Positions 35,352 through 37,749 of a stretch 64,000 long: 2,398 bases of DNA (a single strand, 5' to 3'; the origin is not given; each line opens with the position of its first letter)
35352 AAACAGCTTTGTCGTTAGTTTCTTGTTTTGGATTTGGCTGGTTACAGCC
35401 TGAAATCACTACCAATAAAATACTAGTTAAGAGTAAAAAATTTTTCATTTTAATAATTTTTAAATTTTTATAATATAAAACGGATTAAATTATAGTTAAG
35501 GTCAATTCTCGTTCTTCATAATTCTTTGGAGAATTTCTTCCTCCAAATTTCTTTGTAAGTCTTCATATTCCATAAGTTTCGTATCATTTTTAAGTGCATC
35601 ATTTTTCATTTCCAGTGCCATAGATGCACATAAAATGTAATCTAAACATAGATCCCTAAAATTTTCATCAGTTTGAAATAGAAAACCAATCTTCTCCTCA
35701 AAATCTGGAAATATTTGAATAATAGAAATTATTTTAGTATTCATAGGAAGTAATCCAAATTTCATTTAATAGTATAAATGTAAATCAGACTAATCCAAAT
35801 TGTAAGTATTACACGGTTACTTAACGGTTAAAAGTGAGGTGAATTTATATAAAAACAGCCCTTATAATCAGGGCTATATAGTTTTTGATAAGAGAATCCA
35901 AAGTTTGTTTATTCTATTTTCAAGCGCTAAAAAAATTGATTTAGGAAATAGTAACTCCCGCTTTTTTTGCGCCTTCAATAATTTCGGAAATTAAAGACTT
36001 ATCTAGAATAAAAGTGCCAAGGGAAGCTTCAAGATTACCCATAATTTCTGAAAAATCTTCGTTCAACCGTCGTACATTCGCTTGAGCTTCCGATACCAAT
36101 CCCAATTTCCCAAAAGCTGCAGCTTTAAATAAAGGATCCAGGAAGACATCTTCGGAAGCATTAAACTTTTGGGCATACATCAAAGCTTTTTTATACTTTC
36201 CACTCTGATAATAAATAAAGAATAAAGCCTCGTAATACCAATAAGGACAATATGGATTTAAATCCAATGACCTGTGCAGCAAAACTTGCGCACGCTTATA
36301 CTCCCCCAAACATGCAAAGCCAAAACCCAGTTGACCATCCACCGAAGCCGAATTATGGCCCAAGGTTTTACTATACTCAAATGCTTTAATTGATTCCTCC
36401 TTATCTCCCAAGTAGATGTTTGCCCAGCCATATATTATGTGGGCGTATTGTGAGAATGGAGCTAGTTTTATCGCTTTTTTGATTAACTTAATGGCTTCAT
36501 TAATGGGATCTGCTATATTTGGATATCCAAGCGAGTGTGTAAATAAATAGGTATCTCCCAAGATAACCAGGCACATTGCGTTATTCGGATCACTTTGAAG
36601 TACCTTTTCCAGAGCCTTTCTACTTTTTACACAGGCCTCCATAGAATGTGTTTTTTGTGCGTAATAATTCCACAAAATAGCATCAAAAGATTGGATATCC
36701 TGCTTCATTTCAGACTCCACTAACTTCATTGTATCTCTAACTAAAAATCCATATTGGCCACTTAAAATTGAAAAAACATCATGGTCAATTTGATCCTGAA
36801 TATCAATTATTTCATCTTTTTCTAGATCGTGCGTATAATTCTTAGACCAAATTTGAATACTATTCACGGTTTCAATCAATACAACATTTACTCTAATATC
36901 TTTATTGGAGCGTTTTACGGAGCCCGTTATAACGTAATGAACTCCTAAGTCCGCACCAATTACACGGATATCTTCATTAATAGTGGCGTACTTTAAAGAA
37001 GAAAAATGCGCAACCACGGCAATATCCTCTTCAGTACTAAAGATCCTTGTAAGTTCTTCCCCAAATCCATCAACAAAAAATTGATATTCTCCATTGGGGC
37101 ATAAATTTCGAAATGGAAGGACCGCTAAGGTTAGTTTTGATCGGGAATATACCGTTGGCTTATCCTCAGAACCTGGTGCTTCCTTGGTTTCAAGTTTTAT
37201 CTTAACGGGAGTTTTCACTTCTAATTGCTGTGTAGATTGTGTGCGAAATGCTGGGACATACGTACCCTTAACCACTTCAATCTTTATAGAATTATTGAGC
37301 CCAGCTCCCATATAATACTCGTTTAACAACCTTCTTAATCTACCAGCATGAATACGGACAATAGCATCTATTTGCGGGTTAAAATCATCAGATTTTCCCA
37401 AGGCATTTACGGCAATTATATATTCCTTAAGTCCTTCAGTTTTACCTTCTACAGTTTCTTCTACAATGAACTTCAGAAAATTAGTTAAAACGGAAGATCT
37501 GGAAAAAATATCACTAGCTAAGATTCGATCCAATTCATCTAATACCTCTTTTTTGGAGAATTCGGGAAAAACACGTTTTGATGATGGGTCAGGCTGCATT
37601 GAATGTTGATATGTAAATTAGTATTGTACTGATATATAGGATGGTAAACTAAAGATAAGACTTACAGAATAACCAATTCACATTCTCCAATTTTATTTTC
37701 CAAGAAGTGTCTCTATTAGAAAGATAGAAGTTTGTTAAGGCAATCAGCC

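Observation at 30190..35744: Three paralogous ~80-aa cytoplasmic proteins with an invariant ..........(H/Y)ILC core, each the first gene after a box and each followed by a different exported-protein gene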

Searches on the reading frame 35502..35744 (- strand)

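Call 4: search_protein_families(library=pfam, proteins=[window:35502-35744:-], max_evalue=1)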
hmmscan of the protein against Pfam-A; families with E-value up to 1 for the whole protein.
window:35502-35744:- (80 aa): 1 family
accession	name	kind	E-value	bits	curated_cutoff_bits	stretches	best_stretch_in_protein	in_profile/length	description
PF02616.19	SMC_ScpA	-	0.025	15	24.6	1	4-69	10-73/232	Segregation and condensation protein ScpA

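Call 7: search_protein_families(library=ncbifam, proteins=[window:35502-35744:-], max_evalue=1)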
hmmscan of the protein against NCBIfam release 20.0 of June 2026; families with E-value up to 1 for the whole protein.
window:35502-35744:- (80 aa): 0 families

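Call 57: search_protein_families(library=padloc, proteins=[window:35502-35744:-], max_evalue=0.1)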
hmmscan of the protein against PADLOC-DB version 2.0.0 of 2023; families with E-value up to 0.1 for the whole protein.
window:35502-35744:- (80 aa): 0 families

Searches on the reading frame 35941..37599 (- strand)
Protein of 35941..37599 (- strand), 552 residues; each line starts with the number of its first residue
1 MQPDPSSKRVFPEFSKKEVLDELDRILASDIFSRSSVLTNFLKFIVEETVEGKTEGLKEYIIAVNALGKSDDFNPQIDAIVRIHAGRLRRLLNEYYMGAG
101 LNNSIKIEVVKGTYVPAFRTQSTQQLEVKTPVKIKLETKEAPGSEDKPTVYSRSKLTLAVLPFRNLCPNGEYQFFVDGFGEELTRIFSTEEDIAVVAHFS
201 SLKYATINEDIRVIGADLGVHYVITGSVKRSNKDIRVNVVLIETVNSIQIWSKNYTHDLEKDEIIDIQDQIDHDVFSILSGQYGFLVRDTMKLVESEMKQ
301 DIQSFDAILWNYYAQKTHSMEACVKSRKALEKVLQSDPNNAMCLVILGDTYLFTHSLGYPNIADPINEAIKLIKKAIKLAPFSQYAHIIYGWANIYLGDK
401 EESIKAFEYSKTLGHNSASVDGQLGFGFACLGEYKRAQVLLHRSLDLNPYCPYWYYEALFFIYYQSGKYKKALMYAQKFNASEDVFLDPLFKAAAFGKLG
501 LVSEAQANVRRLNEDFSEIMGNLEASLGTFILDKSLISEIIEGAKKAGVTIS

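Call 4: search_protein_families(library=pfam, proteins=[window:35941-37599:-], max_evalue=1)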
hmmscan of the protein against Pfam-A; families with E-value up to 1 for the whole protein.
window:35941-37599:- (552 aa): 13 families
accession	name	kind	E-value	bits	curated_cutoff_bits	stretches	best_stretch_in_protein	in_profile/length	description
PF07719.23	TPR_2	-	1.9e-08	34.2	27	0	385-408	2-25/34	Tetratricopeptide repeat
PF14559.12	TPR_19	-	3.9e-05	24.3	25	1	432-472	5-44/68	Tetratricopeptide repeat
PF13431.12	TPR_17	-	0.0003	21.3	24.4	1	330-352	2-24/34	Tetratricopeptide repeat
PF00515.34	TPR_1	-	0.00063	19.9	27.8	0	367-381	18-32/34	Tetratricopeptide repeat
PF13428.12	TPR_14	-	0.0015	19.5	23.5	0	428-457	11-40/44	Tetratricopeptide repeat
PF12895.13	ANAPC3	-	0.0065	17.2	27.2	0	367-408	40-80/82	Anaphase-promoting complex, cyclosome, subunit 3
PF13181.12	TPR_8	-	0.0093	16.5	25.7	0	388-408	5-25/34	Tetratricopeptide repeat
PF23914.1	TPR_CcmH_CycH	-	0.0099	16.2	42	0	367-409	67-109/158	Cytochrome c-type biogenesis protein H TPR domain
PF13432.12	TPR_16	-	0.013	16.4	32.7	0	368-408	15-55/65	Tetratricopeptide repeat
PF13424.12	TPR_12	-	0.024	15.3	30.1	0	418-478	3-70/77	Tetratricopeptide repeat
PF13429.12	TPR_15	-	0.099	12.5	26.2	1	367-454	163-250/280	Tetratricopeptide repeat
PF13174.12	TPR_6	-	0.37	12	26.3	0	390-408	6-24/33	Tetratricopeptide repeat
PF13414.12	TPR_11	-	0.75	10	26.8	0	462-473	3-14/42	TPR repeat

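Call 7: search_protein_families(library=ncbifam, proteins=[window:35941-37599:-], max_evalue=1)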
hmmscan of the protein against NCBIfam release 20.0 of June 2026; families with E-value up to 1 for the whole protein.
window:35941-37599:- (552 aa): 7 families
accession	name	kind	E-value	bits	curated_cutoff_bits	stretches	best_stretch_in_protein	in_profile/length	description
NF040959.1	MamA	equivalog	1.1e-07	31.5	200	1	367-477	54-163/204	magnetosome protein MamA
NF009037.0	PRK12370.1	equivalog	6.5e-07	28.1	589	1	153-481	119-434/553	HilA/EilA family virulence transcriptional regulator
TIGR02521.1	type_IV_pilW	equivalog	0.00014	21.5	154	1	366-477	47-159/234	type IV pilus biogenesis/stability protein PilW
TIGR02917.1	PEP_TPR_lipo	equivalog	0.00018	19.6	312.2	1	325-481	313-459/899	XrtA/PEP-CTERM system TPR-repeat protein PrsT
NF033762.1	social_mot_Tgl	equivalog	0.00075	18.9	225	1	330-485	54-203/252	social motility TPR repeat lipoprotein Tgl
NF052415.1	T3SS_chap_SctY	equivalog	0.036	14.6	70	1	433-511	21-102/106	type III secretion apparatus assembly chaperone SctY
TIGR02393.1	RpoD_Cterm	equivalog_domain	0.07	12.7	354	1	223-265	64-106/238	RNA polymerase sigma factor RpoD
